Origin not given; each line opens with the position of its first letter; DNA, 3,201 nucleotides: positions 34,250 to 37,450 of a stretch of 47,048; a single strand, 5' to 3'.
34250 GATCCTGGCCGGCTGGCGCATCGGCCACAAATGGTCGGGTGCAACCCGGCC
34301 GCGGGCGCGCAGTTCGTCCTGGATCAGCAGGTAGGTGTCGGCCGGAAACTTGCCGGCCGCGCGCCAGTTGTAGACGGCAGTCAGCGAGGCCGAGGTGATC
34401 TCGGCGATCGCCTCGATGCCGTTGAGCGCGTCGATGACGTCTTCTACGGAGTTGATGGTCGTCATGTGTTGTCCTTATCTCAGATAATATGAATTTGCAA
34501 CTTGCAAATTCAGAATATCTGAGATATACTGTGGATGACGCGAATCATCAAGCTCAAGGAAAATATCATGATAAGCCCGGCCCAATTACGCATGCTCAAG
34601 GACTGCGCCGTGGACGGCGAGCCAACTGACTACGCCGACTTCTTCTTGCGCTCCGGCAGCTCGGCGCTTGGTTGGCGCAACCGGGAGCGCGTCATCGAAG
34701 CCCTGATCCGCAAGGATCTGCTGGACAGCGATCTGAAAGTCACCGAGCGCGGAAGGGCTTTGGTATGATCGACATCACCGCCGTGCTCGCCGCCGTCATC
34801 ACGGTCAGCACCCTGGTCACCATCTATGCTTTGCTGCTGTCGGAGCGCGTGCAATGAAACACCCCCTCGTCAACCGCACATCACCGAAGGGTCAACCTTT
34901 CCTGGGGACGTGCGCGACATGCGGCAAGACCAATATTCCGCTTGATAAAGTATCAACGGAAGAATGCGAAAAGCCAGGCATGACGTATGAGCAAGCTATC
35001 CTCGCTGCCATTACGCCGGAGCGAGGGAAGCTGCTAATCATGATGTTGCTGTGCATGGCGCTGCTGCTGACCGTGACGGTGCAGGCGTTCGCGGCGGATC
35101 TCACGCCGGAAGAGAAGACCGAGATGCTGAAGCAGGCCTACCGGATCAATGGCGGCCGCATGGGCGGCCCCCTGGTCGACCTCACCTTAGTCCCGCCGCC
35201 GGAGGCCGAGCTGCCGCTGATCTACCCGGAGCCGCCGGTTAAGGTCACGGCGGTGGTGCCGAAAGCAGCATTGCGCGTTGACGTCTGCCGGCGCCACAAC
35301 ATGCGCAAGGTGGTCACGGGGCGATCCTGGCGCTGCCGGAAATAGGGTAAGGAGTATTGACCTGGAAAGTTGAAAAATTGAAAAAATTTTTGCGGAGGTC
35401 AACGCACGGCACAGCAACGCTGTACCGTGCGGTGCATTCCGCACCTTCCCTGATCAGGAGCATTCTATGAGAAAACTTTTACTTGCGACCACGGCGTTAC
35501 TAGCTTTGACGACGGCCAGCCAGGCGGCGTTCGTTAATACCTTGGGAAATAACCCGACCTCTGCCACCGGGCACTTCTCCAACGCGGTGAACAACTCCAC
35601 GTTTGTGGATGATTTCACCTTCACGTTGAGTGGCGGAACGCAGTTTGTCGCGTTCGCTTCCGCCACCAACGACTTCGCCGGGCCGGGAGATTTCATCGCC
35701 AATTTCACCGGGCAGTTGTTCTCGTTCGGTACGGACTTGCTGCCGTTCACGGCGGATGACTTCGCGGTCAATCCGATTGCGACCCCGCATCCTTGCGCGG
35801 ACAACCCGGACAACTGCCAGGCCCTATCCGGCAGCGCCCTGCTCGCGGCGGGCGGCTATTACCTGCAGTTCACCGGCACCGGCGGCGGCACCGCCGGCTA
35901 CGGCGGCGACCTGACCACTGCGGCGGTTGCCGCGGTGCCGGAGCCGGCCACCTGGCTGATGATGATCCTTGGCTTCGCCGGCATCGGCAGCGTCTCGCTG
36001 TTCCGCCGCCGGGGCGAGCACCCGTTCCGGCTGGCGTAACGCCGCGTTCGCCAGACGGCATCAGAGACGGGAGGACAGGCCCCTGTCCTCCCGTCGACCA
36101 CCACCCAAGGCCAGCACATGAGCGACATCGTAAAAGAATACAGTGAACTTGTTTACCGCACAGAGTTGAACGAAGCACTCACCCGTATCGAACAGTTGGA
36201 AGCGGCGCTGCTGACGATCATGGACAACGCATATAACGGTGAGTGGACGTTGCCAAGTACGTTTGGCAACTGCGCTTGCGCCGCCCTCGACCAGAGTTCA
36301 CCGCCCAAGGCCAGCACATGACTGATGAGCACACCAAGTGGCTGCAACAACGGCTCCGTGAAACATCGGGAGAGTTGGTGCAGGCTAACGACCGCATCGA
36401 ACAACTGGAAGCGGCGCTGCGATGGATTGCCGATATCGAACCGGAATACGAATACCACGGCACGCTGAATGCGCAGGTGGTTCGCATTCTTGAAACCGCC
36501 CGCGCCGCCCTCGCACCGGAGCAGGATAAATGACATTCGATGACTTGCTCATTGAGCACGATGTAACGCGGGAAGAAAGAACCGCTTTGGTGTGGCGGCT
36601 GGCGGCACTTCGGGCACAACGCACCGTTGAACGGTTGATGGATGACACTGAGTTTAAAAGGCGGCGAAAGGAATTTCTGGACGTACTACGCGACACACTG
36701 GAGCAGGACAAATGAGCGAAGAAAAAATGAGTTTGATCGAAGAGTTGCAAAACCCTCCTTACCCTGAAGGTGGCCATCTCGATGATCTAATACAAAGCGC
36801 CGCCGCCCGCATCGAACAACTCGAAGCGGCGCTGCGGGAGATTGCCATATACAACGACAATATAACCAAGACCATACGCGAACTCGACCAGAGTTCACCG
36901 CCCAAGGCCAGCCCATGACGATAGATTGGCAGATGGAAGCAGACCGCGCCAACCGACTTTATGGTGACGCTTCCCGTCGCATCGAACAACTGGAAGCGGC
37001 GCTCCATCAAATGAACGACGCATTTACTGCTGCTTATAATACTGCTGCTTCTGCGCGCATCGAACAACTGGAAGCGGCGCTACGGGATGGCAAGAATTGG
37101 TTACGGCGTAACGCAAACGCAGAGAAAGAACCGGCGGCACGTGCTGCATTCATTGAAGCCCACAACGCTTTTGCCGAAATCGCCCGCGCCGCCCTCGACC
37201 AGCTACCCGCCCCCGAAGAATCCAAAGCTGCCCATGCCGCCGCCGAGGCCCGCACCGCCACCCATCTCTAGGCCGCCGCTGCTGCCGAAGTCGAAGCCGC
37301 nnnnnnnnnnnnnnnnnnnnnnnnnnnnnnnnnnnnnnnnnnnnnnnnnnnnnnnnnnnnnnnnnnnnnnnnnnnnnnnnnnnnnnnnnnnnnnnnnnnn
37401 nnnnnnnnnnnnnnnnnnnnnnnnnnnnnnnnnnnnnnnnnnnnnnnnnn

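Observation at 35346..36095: Phage-borne PEP-CTERM (PEPxxWA-type) exosortase-substrate gene built as a self-contained moron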

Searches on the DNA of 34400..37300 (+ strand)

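Call 35: search_rna_families(source=window, start=34400, end=37300, threshold=evalue, max_evalue=10)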
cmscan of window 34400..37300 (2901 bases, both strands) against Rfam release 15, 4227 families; matches with E-value up to 10: 7.
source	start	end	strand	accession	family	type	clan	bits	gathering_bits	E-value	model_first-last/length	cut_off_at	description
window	35931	35983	+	RF01274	sR45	Gene; snRNA; snoRNA; CD-box;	-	24.7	40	0.0095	1-55/55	no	Small nucleolar RNA sR45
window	36064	36096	-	RF03778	mir-483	Gene; miRNA;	-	19.8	60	2.4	1-75/75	no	mir-483 microRNA precursor family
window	34477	34524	+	RF00812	mir-83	Gene; miRNA;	-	19.4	44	4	1-84/84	no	mir-83 microRNA precursor family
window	35963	36101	+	RF02354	BjrC80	Gene; sRNA;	-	17.7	80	2.1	1-162/162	no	Bradyrhizobiaceae sRNA BjrC80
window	36065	36097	+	RF03778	mir-483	Gene; miRNA;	-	17.2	60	9.9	1-75/75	no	mir-483 microRNA precursor family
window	34474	34526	-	RF03737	mir-8315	Gene; miRNA;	-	16.7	80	7.2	1-60/60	no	mir-8315 microRNA precursor family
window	34479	34525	+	RF04276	MIR4371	Gene; miRNA;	CL00144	15.4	110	9.3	1-158/158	no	MIR4371 microRNA precursor family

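Call 44: build_rna_model(alignment_id=A2, structure=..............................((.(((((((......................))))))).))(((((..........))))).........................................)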
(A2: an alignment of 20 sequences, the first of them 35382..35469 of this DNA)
Model R1 built from alignment A2 (20 sequences, 133 columns); structure: as given.
model positions 91; base pairs 14; branch points 1; effective number of sequences 7.47; information 0.627 bits per position. Calibrated on 0.2 Mb of random sequence (short: E-values are rough).
structure used (alignment columns):
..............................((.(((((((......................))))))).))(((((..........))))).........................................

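Call 46: search_with_rna_model(model_id=R1, sources=[window, L001, L002, L003, L004, L005, L006, L007, L008, L009, L010, L011, L012, L013, L014, L015, L016, L017, L018, L019, L020, L021, L022, L023, L024, L025, L026, L027, L028, L029, L030, L031, L032, L033, L034, L035, L036, L037, L038, L039, L040, L041, L042, L043, L044, L045, L046, L047, L048, L049, L050, L051, L052, L053, L054, L055, L056, L057, L058, L059, L060, L061, L062, L063, L064, L065, L066, L067, L068, L069, L070, L071, L072, L073, L074, L075, L076, L077, L078, L079, L080, L081, L082, L083, L084, L085, L086, L087, L088, L089, L090, L091, L092, L093, L094, L095], max_evalue=0.1)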
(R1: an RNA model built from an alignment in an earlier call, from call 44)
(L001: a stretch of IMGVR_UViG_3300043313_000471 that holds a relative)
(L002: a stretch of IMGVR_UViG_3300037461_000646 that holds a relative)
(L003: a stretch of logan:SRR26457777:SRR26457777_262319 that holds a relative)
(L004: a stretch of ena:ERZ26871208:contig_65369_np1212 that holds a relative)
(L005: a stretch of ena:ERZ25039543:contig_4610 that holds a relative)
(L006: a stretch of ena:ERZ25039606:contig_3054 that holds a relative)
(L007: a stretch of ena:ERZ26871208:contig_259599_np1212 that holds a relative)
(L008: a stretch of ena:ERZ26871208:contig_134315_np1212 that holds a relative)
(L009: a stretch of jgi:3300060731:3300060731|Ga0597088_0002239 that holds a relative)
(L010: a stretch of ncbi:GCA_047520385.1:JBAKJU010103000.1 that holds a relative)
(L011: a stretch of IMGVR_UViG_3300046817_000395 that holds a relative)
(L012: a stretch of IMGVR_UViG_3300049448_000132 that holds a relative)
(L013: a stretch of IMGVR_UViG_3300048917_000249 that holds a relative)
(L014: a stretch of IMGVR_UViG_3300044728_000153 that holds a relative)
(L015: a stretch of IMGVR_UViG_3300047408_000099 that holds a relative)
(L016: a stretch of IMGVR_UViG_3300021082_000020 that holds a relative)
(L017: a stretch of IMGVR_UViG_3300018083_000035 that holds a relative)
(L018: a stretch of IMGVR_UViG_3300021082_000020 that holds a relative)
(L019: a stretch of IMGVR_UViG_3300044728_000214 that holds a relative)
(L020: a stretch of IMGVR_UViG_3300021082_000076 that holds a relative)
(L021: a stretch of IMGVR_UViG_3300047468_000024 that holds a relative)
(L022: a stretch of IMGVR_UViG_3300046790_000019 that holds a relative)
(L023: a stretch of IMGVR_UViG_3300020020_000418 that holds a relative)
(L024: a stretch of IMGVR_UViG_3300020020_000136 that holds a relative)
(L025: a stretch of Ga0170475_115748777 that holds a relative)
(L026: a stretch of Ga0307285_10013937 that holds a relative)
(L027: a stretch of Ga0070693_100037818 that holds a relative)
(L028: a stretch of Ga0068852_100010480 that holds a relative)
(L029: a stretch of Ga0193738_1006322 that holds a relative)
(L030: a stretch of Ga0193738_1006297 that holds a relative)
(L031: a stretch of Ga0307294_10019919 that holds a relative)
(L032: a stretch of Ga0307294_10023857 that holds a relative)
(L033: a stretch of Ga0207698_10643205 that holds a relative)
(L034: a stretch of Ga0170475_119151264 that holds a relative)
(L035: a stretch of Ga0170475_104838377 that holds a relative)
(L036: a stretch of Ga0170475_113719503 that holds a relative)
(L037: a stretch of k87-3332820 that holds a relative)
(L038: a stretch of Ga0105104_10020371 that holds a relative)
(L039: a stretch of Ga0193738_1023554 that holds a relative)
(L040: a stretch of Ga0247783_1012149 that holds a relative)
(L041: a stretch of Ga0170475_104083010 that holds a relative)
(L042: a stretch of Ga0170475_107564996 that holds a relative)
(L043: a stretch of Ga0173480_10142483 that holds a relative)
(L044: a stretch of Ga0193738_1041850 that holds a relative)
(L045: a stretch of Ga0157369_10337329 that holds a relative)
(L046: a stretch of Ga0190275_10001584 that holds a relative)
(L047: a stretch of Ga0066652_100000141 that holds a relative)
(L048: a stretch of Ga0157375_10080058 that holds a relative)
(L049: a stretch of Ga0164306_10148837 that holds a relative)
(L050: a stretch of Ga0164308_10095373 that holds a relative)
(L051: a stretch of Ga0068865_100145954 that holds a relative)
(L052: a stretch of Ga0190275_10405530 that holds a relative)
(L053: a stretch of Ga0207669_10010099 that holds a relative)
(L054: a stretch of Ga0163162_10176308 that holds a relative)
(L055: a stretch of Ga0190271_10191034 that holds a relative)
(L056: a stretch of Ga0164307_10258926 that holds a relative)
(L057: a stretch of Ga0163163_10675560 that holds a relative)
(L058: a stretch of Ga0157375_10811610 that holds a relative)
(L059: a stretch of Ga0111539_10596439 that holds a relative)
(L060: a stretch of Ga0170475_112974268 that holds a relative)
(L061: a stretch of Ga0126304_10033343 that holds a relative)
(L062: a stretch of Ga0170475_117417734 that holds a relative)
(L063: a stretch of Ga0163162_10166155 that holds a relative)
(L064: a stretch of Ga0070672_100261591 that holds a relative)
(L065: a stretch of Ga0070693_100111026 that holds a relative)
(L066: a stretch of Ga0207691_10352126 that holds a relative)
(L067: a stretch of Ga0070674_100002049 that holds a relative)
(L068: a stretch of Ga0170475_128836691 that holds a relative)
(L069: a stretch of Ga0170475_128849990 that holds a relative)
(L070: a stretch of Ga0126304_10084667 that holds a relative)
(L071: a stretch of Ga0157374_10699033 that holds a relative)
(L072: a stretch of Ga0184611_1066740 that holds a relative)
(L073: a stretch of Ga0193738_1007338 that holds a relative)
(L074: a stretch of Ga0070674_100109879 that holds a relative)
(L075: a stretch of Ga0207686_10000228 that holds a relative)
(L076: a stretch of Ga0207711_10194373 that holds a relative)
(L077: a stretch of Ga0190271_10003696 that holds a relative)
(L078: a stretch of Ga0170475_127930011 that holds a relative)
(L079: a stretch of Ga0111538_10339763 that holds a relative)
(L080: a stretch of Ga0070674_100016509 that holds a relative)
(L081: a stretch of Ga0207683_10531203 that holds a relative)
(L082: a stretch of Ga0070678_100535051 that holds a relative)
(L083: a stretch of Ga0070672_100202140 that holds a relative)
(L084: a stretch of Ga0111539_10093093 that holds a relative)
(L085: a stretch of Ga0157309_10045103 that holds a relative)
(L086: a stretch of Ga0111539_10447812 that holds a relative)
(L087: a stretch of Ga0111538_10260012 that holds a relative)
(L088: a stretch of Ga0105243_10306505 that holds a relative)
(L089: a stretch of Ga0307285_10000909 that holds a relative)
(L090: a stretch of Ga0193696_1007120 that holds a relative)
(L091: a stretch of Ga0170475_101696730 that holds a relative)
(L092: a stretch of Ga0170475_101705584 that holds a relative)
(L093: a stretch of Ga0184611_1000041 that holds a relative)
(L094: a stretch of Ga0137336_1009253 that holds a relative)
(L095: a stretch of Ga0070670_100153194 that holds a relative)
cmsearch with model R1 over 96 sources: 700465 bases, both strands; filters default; matches with E-value up to 0.1: 40.
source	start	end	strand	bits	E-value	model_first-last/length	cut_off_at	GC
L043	267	359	+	76.5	8.7e-19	1-91/91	no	0.62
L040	285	377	+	74.4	3.5e-18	1-91/91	no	0.58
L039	105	194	+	72.5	1.2e-17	1-91/91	no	0.56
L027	1731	1817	+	71.7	2.1e-17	1-91/91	no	0.61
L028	1699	1785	+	71.7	2.1e-17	1-91/91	no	0.61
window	35384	35469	+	71.4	2.6e-17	1-91/91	no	0.55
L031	571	655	+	70.3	5.5e-17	1-91/91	no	0.62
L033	147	233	+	68.4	1.9e-16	1-91/91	no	0.54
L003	9913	10003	+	63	7.3e-15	1-91/91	no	0.63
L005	8891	8986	+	61.6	1.9e-14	1-91/91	no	0.54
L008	9915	10003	+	60.9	3.1e-14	1-91/91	no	0.58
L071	477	567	+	57.7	2.6e-13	1-91/91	no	0.55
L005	9901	10003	+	57.2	3.6e-13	1-91/91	no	0.55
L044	829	924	+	57.1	3.8e-13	1-91/91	no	0.56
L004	9902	10003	+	57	4.2e-13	1-91/91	no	0.52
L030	3584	3669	+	56.7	5.1e-13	1-91/91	no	0.56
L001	9911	10000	+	51.8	1.3e-11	1-91/91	no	0.56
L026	299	388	+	51.8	1.3e-11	1-91/91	no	0.56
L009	3024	3108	+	51.6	1.5e-11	1-91/91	no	0.47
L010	6585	6669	+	51.6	1.5e-11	1-91/91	no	0.47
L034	592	685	+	50.9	2.4e-11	1-91/91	no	0.41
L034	1690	1801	+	50.5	3.1e-11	1-91/91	no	0.49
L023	14523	14621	+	49.8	5.3e-11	1-91/91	no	0.53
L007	9907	10003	+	46.9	3.6e-10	1-91/91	no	0.57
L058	306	386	+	46.4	5.2e-10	1-91/91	no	0.54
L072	758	849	+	28.8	6.7e-05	1-91/91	no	0.54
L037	306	401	+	26.6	0.00029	1-91/91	no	0.57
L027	1714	1795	-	26.4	0.00034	1-91/91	no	0.66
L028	1682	1763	-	26.4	0.00034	1-91/91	no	0.66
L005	8881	8959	-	25.3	0.00072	1-91/91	no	0.59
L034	1654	1765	-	24.7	0.0011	1-91/91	no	0.46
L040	256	355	-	23.1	0.0032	1-91/91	no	0.55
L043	247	337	-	22.8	0.0038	1-91/91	no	0.6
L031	550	636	-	21.7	0.008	1-91/91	no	0.57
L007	9871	9978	-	20.6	0.017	1-91/91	no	0.63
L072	740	824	-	20.6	0.017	1-91/91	no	0.49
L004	8373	8462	+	20.3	0.021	1-91/91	no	0.53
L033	133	212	-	19.6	0.033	1-91/91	no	0.56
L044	807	897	-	18.3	0.08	1-91/91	no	0.6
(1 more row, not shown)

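Call 47: search_with_rna_model(model_id=R1, sources=[L096, L097, L098, L099, L100, L101, L102, L103, L104, L105, L106, L107, L108, L109, L110, L111, L112, L113, L114, L115, L116, L117, L118, L119, L120, L121, L122, L123, L124, L125, L126, L127, L128, L129, L130, L131, L132, L133, L134, L135, L136, L137, L138, L139, L140, L141, L142, L143, L144, L145, L146, L147, L148, L149, L150, L151, L152, L153, L154, L155, L156, L157, L158, L159, L160, L161, L162, L163, L164, L165, L166, L167, L168, L169, L170, L171, L172, L173, L174, L175, L176, L177, L178, L179, L180, L181], max_evalue=0.1)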
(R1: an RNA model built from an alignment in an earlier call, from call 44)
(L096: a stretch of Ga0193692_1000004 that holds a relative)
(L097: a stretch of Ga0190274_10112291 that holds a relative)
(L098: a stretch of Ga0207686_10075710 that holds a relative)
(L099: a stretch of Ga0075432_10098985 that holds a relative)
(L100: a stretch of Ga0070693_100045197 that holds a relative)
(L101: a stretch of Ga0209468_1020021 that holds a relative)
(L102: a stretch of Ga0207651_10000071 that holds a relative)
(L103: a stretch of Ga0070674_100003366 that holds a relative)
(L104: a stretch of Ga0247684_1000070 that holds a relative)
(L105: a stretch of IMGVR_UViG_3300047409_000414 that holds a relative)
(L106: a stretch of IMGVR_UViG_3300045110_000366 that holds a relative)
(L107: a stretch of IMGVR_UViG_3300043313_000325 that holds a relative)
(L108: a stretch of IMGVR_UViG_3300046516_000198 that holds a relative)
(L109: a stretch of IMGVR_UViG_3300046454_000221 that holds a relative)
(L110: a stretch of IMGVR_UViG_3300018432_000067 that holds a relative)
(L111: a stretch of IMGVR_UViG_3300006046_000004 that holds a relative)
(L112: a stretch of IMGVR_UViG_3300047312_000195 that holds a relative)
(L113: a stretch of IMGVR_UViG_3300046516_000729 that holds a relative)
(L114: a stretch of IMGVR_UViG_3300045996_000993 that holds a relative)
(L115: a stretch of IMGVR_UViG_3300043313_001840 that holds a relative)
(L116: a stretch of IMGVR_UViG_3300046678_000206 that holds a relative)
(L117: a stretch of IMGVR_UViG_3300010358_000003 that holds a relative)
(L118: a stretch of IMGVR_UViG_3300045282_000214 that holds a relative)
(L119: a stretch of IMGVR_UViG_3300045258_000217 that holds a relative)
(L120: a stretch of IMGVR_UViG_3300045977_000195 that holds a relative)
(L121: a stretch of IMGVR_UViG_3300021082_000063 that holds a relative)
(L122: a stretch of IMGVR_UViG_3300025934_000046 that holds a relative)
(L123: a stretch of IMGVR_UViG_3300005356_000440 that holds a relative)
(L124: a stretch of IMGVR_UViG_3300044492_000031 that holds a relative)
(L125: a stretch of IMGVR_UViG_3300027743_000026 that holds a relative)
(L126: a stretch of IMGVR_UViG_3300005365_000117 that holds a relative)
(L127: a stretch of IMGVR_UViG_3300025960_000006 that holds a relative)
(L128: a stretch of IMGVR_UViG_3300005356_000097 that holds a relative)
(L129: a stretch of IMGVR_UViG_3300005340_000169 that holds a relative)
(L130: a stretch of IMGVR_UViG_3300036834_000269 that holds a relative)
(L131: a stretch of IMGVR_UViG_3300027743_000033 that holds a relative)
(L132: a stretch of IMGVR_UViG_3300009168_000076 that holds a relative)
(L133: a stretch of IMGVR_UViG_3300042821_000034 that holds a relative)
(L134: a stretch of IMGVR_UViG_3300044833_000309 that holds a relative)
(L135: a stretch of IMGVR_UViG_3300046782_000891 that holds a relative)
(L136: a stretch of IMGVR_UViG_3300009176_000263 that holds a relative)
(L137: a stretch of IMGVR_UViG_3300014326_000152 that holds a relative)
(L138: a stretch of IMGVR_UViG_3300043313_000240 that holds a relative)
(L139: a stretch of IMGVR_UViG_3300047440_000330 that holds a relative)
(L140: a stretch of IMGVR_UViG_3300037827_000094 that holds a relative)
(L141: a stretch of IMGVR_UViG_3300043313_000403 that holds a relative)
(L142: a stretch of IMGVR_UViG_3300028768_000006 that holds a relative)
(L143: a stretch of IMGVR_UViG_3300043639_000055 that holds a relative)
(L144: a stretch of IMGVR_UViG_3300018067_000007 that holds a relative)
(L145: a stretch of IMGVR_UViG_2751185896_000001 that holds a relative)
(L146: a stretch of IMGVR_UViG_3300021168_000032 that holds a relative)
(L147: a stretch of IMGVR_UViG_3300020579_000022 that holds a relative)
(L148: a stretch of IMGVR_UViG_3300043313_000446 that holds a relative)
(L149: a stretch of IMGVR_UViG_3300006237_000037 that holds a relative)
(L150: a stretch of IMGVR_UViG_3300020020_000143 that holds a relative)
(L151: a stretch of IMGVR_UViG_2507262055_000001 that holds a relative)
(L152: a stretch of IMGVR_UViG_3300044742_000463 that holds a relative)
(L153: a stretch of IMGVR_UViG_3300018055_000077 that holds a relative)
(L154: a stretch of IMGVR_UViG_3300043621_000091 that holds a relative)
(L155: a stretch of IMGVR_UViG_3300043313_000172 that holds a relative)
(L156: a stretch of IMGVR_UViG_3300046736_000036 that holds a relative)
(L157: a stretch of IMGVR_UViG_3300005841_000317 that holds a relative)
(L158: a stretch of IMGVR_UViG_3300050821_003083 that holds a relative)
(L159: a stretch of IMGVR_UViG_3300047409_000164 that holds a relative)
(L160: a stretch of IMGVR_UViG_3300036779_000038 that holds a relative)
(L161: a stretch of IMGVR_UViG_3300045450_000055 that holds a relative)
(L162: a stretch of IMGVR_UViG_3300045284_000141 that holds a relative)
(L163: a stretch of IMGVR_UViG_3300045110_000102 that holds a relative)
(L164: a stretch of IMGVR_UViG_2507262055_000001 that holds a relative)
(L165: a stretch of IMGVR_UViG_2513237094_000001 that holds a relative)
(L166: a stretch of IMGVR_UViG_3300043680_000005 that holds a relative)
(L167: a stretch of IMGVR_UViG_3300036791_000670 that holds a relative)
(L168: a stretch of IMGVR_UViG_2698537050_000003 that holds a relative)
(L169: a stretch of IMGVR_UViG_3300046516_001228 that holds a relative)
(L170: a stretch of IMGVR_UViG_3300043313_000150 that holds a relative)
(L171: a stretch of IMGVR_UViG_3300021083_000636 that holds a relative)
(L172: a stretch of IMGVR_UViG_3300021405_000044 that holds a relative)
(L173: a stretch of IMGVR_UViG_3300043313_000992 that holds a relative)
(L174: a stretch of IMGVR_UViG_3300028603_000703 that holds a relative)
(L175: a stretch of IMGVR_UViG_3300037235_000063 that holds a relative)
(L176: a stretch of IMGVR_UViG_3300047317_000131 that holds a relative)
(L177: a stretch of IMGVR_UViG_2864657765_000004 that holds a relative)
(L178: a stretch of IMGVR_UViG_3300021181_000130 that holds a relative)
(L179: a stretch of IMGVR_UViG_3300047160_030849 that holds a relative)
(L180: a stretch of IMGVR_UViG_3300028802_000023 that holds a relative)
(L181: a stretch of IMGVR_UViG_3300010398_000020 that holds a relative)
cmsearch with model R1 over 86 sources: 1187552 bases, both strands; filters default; matches with E-value up to 0.1: 40.
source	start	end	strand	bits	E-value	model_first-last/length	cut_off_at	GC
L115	8860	8947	+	67.5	5.9e-16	1-91/91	no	0.61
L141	9372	9463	+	65.9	1.8e-15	1-91/91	no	0.53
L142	9372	9463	+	65.9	1.8e-15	1-91/91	no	0.53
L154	3429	3515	+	65.2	2.9e-15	1-91/91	no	0.54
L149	2885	2973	+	64.6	4.2e-15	1-91/91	no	0.57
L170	1662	1750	+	64.4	4.8e-15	1-91/91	no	0.55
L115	9890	9982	+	63.7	7.6e-15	1-91/91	no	0.56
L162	2660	2740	+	60.4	7.3e-14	1-91/91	no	0.63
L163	9407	9487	+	60.4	7.3e-14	1-91/91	no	0.63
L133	3085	3172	+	59.4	1.4e-13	1-91/91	no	0.58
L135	9367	9454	+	59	1.8e-13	1-91/91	no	0.57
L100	1284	1383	+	57.3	5.7e-13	1-91/91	no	0.52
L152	1079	1159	+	55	2.7e-12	1-91/91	no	0.62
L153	9266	9346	+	55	2.7e-12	1-91/91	no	0.62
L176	9919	10003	+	54.4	4.1e-12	1-91/91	no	0.6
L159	9344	9427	+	53.9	5.6e-12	1-91/91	no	0.55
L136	1283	1370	+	53.2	9.2e-12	1-91/91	no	0.6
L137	3991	4078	+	53.2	9.2e-12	1-91/91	no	0.6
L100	2188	2280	+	51.1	3.6e-11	1-91/91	no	0.53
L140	9346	9436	+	46.7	6.8e-10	1-91/91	no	0.56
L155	504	592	+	46.7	7.1e-10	1-91/91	no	0.53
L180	2044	2127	+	44.9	2.4e-09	1-91/91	no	0.45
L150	9370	9460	+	42.3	1.3e-08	1-91/91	no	0.47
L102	9925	10003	+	34.7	2.2e-06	1-91/91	no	0.61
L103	7651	7729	+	34.7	2.2e-06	1-91/91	no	0.61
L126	5466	5544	+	34.7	2.2e-06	1-91/91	no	0.61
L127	9925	10003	+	34.7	2.2e-06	1-91/91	no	0.61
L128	7651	7729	+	34.7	2.2e-06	1-91/91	no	0.61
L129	7673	7751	+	34.7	2.2e-06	1-91/91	no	0.61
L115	9868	9959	-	25.6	0.001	1-91/91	no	0.58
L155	474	569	-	25.3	0.0012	1-91/91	no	0.55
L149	2849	2953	-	23.2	0.005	1-91/91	no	0.6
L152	1068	1147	-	22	0.011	1-91/91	no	0.64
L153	9255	9334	-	22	0.011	1-91/91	no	0.64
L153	1287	1376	-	20.9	0.024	1-91/91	no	0.56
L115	8856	8929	-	20.2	0.036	1-91/91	no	0.64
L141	9341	9441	-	20.1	0.04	1-91/91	no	0.57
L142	9341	9441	-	20.1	0.04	1-91/91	no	0.57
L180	2031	2111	-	19.8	0.048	1-91/91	no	0.47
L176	9877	9987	-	19.5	0.061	1-91/91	no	0.57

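Call 81: search_with_rna_model(model_id=R1, source=L182, max_evalue=10, filters=off)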
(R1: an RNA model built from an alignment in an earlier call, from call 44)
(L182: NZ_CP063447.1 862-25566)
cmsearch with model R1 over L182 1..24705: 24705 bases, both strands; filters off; matches with E-value up to 10: 13.
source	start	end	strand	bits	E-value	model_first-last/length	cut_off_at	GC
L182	4211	4237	+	10.6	0.51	22-48/91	no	0.56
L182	4211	4237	-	10.4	0.57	22-48/91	no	0.56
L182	17380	17411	+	10.1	0.69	1-91/91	no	0.5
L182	21844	21871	+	9.1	1.4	1-91/91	no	0.46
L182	15986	16041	-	9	1.5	1-91/91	no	0.43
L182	3596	3650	+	8.8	1.7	1-91/91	no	0.49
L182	14787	14867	-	8.6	1.9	1-91/91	no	0.56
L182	13239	13320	+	7.6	3.6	1-91/91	no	0.57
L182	20802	20925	-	7.2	4.7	1-91/91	no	0.62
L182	12738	12768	-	6.8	6.3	1-91/91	no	0.48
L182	17869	17884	-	6.6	7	50-65/91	no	0.75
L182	3500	3568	-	6.5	7.7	1-91/91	no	0.54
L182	5686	5729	+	6.5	7.8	1-91/91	no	0.59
